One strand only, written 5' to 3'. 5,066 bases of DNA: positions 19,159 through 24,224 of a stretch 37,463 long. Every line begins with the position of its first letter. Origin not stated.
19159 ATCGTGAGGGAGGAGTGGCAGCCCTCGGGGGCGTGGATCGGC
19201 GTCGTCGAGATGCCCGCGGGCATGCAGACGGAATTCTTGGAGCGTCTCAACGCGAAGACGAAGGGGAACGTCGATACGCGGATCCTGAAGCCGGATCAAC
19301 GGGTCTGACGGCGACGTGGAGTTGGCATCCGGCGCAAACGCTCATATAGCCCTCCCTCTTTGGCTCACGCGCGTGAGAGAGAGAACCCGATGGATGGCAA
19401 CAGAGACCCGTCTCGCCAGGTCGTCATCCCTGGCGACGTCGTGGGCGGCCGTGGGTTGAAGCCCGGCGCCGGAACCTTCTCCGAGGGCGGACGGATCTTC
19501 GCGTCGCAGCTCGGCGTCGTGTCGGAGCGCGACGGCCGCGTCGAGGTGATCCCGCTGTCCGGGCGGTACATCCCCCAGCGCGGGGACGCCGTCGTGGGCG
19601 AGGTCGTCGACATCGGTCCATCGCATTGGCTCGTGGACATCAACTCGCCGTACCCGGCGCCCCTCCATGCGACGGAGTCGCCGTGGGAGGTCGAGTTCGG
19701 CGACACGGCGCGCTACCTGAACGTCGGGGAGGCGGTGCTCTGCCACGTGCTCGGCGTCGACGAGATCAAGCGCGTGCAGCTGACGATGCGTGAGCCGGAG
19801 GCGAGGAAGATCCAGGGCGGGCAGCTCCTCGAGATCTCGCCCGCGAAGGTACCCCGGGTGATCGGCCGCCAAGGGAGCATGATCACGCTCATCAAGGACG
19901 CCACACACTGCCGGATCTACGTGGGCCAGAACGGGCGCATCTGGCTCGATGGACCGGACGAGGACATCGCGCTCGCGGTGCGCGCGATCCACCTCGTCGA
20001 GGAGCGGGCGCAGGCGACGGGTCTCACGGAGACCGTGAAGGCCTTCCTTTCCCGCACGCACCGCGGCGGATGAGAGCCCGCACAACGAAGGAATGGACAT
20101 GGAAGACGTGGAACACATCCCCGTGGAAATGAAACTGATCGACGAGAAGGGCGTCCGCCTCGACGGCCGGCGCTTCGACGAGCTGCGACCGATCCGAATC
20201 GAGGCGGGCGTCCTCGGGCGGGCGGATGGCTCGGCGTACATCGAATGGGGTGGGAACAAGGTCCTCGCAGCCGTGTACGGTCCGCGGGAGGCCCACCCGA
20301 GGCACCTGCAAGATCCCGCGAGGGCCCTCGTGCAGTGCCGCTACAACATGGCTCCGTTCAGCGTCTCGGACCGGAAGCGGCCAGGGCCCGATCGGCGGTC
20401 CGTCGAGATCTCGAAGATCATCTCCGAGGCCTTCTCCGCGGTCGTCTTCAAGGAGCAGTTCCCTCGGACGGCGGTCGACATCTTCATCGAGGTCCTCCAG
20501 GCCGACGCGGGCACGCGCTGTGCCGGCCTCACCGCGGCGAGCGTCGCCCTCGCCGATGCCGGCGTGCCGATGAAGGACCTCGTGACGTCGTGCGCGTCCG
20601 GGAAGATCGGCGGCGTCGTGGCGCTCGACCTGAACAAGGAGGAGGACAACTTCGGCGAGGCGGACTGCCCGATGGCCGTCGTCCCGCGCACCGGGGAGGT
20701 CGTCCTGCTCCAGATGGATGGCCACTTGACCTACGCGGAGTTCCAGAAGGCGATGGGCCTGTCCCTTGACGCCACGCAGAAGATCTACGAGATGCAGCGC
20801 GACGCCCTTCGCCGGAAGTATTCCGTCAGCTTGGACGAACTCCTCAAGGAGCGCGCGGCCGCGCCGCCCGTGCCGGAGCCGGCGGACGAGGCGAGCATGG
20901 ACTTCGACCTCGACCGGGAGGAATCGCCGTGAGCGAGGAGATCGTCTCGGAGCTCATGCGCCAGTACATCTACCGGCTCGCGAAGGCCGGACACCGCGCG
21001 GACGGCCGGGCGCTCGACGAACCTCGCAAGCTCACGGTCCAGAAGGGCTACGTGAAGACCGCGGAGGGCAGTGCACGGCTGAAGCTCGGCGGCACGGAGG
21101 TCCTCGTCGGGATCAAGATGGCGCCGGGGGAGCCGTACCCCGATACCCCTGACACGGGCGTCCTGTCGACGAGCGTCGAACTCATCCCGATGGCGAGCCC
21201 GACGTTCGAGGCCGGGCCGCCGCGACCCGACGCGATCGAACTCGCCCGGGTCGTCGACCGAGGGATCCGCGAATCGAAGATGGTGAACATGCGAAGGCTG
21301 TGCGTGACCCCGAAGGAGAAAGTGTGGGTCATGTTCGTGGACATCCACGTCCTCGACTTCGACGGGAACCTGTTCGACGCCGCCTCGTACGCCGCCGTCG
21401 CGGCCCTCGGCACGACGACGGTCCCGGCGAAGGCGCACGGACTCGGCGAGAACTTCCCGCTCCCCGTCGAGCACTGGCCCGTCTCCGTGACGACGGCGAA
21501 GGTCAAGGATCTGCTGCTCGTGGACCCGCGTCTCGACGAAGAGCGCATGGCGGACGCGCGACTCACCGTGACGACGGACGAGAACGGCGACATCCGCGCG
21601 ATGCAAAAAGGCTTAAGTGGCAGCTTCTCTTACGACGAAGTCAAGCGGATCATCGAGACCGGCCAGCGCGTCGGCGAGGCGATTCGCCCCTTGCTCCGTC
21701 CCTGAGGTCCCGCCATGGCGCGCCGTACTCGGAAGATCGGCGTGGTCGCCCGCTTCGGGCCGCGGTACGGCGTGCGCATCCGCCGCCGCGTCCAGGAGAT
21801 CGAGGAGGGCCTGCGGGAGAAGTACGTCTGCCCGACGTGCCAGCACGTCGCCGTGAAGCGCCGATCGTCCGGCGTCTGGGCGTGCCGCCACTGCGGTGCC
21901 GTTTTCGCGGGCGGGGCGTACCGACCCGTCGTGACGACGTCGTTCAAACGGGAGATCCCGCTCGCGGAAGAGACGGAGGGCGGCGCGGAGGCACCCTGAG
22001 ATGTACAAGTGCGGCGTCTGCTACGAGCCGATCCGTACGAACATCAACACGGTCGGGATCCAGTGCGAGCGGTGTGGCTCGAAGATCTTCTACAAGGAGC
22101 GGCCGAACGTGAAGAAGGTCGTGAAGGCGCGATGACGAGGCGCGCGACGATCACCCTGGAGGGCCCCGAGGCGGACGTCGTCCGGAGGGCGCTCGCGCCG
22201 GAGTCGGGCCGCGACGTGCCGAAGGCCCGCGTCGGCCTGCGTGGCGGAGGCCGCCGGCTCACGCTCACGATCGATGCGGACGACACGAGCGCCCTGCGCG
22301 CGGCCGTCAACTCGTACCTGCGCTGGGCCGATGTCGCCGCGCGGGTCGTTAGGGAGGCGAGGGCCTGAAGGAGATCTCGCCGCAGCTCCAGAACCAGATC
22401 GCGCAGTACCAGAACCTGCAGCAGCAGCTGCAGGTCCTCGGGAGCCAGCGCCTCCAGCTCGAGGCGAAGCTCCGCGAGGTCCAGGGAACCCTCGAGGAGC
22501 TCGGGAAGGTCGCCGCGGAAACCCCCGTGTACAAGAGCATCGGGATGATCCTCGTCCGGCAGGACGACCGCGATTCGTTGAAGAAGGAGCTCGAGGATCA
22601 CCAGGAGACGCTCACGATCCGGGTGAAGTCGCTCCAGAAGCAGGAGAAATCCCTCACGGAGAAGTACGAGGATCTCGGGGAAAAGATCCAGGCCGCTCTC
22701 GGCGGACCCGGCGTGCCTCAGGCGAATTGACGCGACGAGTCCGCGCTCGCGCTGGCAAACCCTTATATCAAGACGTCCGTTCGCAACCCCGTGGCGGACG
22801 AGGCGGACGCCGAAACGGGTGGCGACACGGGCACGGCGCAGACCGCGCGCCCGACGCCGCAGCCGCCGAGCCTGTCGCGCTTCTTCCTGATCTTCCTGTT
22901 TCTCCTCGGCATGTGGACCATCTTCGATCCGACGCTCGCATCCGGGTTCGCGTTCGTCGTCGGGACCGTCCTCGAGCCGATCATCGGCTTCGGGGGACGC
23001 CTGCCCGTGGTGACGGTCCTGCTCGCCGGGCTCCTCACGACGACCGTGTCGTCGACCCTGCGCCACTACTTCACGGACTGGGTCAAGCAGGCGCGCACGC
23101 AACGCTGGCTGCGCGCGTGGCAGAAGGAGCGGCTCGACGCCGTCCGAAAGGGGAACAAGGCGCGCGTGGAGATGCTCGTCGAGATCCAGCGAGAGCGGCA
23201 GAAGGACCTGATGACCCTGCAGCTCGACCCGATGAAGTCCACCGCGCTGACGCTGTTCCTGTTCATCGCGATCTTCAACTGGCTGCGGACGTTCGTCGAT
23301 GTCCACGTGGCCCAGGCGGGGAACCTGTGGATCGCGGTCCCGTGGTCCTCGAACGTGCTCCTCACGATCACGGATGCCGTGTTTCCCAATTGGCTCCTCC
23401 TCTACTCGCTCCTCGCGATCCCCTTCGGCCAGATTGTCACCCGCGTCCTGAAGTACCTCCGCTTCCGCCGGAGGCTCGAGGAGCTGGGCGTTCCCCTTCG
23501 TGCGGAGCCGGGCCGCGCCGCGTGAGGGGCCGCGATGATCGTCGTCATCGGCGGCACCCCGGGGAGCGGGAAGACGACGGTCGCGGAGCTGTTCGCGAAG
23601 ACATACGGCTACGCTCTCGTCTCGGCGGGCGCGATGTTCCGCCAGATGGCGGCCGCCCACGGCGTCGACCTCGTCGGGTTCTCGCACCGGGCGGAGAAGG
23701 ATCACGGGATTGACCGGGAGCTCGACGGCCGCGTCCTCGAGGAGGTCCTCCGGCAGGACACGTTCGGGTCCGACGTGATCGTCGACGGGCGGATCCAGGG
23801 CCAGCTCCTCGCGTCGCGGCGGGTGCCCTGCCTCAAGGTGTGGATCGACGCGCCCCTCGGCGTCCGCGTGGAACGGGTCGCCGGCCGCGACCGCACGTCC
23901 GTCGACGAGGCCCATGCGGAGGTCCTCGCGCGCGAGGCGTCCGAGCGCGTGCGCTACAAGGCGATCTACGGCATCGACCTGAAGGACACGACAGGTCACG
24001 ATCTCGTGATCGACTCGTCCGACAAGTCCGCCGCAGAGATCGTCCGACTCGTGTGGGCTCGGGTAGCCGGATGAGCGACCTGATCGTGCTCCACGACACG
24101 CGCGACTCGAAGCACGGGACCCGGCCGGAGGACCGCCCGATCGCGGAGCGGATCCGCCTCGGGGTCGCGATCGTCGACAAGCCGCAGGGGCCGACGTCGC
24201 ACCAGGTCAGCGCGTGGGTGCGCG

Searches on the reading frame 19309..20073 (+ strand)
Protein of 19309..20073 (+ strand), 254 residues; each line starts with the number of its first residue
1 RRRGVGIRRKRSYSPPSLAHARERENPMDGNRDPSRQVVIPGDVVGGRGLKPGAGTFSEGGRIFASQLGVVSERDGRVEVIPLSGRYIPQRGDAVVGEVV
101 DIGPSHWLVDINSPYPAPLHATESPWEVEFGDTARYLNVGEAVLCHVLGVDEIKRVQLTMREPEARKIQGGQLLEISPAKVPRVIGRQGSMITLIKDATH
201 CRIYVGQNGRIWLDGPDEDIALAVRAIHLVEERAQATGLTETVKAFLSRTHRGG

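Call 56: search_protein_families(library=pfam, proteins=[window:19309-20073:+], max_evalue=0.0001)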
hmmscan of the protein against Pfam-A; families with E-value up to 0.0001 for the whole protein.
window:19309-20073:+ (254 aa): 5 families
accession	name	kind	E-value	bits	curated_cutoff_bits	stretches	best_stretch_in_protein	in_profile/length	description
PF15985.11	KH_6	-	4.8e-09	36.9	27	1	171-218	1-46/47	KH domain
PF22625.2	ECR1_N_2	-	2.7e-08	33.9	27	1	36-83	1-50/51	Exosome RNA binding protein RRP4 N-terminal domain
PF21266.3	RRP4_S1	-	1.4e-07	32.1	27.3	1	86-120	1-35/73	RRP4, S1 domain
PF00013.35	KH_1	-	1.6e-07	31.4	21.5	1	174-227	4-64/66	KH domain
PF14382.12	ECR1_N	-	1.6e-05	25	27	1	38-72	1-36/38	Exosome complex exonuclease RRP4 N-terminal region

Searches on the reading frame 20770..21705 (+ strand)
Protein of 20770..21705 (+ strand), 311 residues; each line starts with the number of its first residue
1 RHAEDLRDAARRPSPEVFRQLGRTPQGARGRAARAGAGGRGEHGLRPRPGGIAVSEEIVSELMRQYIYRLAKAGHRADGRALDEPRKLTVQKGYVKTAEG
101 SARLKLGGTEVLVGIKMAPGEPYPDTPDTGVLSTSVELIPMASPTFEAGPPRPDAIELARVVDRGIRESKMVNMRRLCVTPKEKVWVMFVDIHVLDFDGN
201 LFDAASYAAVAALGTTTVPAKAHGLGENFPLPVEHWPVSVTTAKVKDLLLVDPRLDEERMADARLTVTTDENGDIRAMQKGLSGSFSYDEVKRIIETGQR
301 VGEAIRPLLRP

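Call 57: search_protein_families(library=pfam, proteins=[window:20770-21705:+], max_evalue=0.0001)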
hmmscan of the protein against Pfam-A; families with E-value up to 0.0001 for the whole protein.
window:20770-21705:+ (311 aa): 2 families
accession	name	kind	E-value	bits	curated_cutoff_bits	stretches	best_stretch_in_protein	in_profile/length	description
PF01138.27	RNase_PH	-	1.1e-28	100.7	25.5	1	85-219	2-130/130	3' exoribonuclease family, domain 1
PF03725.20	RNase_PH_C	-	8.4e-15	54.9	20.8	1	237-300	3-66/67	3' exoribonuclease family, domain 2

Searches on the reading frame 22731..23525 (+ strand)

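Call 57: search_protein_families(library=pfam, proteins=[window:22731-23525:+], max_evalue=0.0001)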
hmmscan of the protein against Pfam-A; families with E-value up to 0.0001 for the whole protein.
window:22731-23525:+ (264 aa): 1 family
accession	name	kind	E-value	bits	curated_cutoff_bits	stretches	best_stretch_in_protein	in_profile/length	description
PF01956.21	EMC3_TMCO1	-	3.6e-15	56.6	27.1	1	89-241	11-166/169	Integral membrane protein EMC3/TMCO1-like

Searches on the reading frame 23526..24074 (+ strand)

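Call 57: search_protein_families(library=pfam, proteins=[window:23526-24074:+], max_evalue=0.0001)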
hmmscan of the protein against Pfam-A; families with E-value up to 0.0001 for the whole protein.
window:23526-24074:+ (182 aa): 7 families
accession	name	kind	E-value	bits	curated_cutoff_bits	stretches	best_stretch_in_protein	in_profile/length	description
PF13189.12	Cytidylate_kin2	-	3.5e-21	76.6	28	1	5-165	1-175/176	Cytidylate kinase-like family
PF13238.12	AAA_18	-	1.2e-13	52.1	29.4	1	6-128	1-118/128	AAA domain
PF13207.12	AAA_17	-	7.5e-13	49.4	27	1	10-122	2-123/136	AAA domain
PF02224.24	Cytidylate_kin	-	1.4e-09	38.4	26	1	7-44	2-39/211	Cytidylate kinase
PF13671.12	AAA_33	-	2e-08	35.1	27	1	6-137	2-136/143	AAA domain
PF00406.28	ADK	-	4.6e-07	30.5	26.8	1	10-88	3-81/151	Adenylate kinase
PF01121.26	CoaE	-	1e-05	25.7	27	0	4-54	1-50/180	Dephospho-CoA kinase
